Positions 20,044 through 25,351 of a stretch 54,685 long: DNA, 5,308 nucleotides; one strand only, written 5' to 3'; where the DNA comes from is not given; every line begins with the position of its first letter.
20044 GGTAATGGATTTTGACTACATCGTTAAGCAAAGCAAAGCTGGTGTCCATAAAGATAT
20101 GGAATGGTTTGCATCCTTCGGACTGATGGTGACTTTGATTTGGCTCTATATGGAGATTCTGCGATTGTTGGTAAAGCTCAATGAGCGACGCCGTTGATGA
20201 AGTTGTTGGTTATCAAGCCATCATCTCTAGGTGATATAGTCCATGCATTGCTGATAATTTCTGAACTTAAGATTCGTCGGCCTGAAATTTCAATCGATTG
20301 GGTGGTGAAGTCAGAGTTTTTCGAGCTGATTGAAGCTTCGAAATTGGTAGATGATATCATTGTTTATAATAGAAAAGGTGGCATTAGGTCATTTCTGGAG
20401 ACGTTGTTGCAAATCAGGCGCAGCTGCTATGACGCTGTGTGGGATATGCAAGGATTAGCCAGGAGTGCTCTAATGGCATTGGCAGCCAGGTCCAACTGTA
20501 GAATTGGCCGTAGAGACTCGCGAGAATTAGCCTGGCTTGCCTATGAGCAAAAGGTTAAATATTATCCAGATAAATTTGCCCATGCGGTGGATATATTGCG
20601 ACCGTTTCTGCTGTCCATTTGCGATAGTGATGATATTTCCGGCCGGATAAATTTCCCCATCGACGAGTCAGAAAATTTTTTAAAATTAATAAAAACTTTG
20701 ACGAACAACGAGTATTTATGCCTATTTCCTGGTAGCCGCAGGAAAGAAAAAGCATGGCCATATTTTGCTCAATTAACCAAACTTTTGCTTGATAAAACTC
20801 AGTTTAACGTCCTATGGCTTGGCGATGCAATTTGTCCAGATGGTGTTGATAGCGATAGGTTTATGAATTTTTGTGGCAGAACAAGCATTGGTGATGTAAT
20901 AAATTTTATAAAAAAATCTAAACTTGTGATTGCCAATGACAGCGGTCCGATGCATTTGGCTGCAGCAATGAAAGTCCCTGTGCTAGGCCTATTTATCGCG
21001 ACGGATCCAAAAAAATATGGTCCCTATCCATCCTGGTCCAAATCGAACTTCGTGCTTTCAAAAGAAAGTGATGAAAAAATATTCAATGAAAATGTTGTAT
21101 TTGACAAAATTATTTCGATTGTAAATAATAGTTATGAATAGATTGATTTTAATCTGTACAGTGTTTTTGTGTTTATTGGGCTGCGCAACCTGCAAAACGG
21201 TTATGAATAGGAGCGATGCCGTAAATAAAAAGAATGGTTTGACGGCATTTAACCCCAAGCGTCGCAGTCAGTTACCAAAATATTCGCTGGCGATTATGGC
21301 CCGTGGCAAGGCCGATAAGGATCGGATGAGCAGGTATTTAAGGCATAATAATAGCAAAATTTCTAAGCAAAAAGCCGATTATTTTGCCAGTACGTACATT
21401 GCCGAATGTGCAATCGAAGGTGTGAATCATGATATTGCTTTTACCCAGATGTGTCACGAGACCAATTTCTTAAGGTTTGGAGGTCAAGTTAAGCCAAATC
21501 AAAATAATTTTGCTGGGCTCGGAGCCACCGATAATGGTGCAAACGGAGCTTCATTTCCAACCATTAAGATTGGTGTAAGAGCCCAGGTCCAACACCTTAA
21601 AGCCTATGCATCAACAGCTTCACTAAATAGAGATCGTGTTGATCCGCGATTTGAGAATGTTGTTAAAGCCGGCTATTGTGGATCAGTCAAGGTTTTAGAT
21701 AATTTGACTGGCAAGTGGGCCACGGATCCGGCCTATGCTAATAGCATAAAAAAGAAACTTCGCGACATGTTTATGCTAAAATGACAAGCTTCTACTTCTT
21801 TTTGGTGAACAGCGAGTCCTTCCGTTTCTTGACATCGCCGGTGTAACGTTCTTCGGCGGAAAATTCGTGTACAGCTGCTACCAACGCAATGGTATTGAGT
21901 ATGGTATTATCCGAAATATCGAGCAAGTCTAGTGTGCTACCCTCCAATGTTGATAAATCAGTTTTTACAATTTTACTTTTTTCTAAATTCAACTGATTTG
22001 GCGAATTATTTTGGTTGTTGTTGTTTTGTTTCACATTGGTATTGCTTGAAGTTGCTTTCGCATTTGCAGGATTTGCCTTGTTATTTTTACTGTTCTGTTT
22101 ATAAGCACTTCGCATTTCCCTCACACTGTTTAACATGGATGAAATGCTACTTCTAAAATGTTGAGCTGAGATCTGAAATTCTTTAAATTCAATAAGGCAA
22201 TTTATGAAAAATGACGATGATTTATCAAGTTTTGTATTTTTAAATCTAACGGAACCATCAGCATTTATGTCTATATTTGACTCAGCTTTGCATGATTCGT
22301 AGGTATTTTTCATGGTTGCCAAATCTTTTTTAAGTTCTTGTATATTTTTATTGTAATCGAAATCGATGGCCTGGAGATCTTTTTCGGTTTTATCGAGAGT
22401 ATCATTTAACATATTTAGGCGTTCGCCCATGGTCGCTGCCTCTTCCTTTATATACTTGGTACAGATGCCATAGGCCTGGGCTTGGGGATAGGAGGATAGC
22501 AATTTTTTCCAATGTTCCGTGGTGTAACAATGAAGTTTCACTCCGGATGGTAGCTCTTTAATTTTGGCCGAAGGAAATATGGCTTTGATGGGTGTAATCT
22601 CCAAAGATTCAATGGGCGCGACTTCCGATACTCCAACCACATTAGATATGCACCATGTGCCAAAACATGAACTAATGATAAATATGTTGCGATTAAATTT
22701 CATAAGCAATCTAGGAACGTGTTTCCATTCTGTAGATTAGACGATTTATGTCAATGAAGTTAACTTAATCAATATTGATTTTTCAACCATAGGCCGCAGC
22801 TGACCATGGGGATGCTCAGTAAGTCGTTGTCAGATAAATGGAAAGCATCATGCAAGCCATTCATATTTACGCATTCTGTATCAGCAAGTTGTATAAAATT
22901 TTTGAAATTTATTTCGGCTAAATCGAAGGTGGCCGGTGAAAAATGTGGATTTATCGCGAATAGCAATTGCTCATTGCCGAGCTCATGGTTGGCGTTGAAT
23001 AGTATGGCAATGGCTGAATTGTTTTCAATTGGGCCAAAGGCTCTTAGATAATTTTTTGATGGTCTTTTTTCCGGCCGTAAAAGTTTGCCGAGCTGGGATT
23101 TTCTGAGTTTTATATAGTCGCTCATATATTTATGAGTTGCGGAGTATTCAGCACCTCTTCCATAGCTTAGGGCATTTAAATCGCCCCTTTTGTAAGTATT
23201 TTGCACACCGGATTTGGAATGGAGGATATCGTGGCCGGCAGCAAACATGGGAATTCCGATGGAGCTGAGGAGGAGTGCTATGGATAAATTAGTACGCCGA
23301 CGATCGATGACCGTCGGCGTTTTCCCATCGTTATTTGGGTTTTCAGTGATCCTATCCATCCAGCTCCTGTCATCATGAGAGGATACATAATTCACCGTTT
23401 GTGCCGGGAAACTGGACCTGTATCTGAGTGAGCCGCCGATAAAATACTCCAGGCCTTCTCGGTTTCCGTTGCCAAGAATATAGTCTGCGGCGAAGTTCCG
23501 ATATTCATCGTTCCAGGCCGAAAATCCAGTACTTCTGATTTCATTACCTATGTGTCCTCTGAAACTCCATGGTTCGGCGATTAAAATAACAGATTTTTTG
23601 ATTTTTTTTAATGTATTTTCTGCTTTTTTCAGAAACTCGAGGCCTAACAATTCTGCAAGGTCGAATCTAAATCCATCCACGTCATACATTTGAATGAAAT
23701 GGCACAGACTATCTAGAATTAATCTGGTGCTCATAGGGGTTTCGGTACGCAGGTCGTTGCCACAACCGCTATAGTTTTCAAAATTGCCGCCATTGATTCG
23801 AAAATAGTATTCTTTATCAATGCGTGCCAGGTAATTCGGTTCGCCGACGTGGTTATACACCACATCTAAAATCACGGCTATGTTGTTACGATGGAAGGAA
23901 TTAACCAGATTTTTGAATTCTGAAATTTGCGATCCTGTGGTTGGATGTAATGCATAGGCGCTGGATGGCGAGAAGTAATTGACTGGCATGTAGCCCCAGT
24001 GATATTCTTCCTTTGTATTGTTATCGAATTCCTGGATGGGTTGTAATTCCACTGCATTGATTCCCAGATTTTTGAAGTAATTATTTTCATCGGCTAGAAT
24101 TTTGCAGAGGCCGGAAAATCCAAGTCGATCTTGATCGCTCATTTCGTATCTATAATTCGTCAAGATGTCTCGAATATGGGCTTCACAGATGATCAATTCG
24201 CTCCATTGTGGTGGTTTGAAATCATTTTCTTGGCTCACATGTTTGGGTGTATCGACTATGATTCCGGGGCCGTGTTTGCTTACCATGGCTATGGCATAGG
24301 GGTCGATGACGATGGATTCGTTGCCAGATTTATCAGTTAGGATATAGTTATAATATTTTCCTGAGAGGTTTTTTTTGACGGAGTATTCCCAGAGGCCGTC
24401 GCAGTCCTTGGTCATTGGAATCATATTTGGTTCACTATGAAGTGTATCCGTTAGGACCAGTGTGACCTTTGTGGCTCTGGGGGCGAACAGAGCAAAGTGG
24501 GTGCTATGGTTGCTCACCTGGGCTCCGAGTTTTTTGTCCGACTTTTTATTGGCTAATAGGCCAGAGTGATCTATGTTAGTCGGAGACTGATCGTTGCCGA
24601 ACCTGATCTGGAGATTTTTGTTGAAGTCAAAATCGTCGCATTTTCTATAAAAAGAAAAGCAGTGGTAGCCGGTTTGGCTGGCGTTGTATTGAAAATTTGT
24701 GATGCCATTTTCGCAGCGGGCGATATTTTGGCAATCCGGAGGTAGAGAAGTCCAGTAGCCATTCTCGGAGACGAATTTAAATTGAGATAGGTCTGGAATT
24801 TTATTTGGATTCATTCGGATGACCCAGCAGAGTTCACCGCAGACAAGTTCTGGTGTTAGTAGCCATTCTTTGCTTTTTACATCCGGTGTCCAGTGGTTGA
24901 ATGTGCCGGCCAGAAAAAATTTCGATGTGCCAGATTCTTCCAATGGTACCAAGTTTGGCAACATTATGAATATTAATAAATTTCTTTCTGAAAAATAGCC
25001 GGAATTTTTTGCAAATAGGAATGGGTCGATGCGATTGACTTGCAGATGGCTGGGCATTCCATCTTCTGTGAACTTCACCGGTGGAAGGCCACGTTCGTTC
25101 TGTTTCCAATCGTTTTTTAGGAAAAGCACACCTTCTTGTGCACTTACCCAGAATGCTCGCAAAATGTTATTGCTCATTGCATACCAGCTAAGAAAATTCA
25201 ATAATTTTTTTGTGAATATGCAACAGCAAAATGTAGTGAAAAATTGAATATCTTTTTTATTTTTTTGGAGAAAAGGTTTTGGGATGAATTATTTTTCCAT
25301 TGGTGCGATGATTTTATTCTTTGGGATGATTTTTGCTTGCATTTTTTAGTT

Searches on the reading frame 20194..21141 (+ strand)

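Call 20: search_protein_families(library=ncbifam, proteins=[window:20194-21141:+], max_evalue=1e-10)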
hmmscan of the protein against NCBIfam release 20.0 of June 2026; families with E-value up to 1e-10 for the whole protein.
window:20194-21141:+ (315 aa): 6 families
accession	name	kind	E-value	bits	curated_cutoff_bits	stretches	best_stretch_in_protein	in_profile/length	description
TIGR02193.1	heptsyl_trn_I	equivalog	2.2e-42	145.4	185.3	1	3-290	1-302/320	lipopolysaccharide heptosyltransferase I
NF008204.0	PRK10964.1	equivalog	3.5e-23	82.2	437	1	2-301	1-311/322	lipopolysaccharide heptosyltransferase RfaC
TIGR02195.1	heptsyl_trn_II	equivalog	2.5e-21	76.2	134.6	1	3-278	1-293/339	lipopolysaccharide heptosyltransferase II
TIGR02201.1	heptsyl_trn_III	equivalog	5.3e-15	55.3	170.2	1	4-279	2-298/344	putative lipopolysaccharide heptosyltransferase III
NF007742.0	PRK10422.1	equivalog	1.2e-14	53.9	467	1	2-278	6-299/352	lipopolysaccharide core heptosyltransferase RfaQ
NF008162.0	PRK10916.1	equivalog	1.1e-12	47.8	569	0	221-274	241-294/348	ADP-heptose--LPS heptosyltransferase RfaF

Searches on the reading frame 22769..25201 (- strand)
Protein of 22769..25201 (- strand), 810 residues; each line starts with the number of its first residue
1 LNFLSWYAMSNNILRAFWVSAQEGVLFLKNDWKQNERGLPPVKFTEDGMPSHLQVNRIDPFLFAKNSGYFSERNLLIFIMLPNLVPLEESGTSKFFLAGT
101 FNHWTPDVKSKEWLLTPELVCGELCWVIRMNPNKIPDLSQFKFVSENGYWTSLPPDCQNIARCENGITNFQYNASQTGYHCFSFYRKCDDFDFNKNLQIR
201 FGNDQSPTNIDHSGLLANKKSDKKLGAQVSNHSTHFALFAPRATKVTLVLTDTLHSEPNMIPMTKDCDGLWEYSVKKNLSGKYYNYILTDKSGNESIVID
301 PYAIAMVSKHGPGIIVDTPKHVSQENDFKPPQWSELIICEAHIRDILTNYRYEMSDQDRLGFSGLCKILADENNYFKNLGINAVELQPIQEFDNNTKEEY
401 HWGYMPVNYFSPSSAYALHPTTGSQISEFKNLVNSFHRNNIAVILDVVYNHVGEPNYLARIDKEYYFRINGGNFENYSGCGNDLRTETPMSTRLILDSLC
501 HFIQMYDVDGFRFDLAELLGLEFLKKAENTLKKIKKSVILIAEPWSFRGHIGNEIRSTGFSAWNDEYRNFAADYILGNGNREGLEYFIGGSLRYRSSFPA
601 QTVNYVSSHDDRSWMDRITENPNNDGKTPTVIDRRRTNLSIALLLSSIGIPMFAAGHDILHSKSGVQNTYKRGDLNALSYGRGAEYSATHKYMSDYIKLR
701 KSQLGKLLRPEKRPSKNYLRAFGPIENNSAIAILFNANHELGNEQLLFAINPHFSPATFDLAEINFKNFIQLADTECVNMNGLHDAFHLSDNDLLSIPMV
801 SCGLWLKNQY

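Call 15: search_protein_families(library=ncbifam, proteins=[window:22769-25201:-], max_evalue=0.00001)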
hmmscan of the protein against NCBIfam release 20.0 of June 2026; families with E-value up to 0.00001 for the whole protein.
window:22769-25201:- (810 aa): 16 families
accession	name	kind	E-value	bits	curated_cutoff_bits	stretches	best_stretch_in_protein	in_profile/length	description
TIGR02104.1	pulA_typeI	equivalog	1.3e-90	304.2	504.5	1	221-762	8-587/605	type I pullulanase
TIGR02100.1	glgX_debranch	equivalog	8.3e-65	219.1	640.9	2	313-618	133-457/688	glycogen debranching protein GlgX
TIGR02103.1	pullul_strch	subfamily_domain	6.5e-53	180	697.6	3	397-553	375-537/900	pullulanase-type alpha-1,6-glucosidase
NF002983.0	PRK03705.1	equivalog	1.7e-49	168.5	901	1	323-619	137-452/658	glycogen debranching protein GlgX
TIGR02102.1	pullulan_Gpos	equivalog_domain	1.5e-42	145.5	1042.25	1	220-554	314-683/1113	pullulanase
TIGR02402.1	trehalose_TreZ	equivalog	4.8e-34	117.6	538.8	1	235-544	2-282/545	malto-oligosyltrehalose trehalohydrolase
NF011082.0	PRK14510.1-1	equivalog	3.3e-27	94.3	2511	1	315-611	136-449/1410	bifunctional glycogen debranching protein GlgX/4-alpha-glucanotransferase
NF008967.0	PRK12313.1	equivalog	1.2e-25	90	577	1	219-530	21-326/633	1,4-alpha-glucan branching protein GlgB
NF003811.1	PRK05402.1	equivalog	2.9e-23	82.3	741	1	221-530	14-318/619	1,4-alpha-glucan branching protein GlgB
TIGR01515.1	branching_enzym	equivalog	8.9e-18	64.2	463.95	1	223-526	15-303/607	1,4-alpha-glucan branching enzyme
NF041090.1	Cyc-maltodext_AglB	equivalog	3.2e-16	59.2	540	1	355-612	53-296/470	cyclomaltodextrinase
NF009221.0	PRK12568.1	equivalog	2.1e-11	42.6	1270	1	232-515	153-424/745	1,4-alpha-glucan branching enzyme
NF011293.0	PRK14705.1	equivalog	2.3e-11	42.1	2376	1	235-522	641-913/1224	1,4-alpha-glucan branching enzyme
NF011294.0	PRK14706.1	equivalog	4.8e-11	41.6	1284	1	223-524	28-320/642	1,4-alpha-glucan branching enzyme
NF006970.0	PRK09441.1-3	equivalog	4.9e-07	28.8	516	0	369-452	60-142/466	alpha-amylase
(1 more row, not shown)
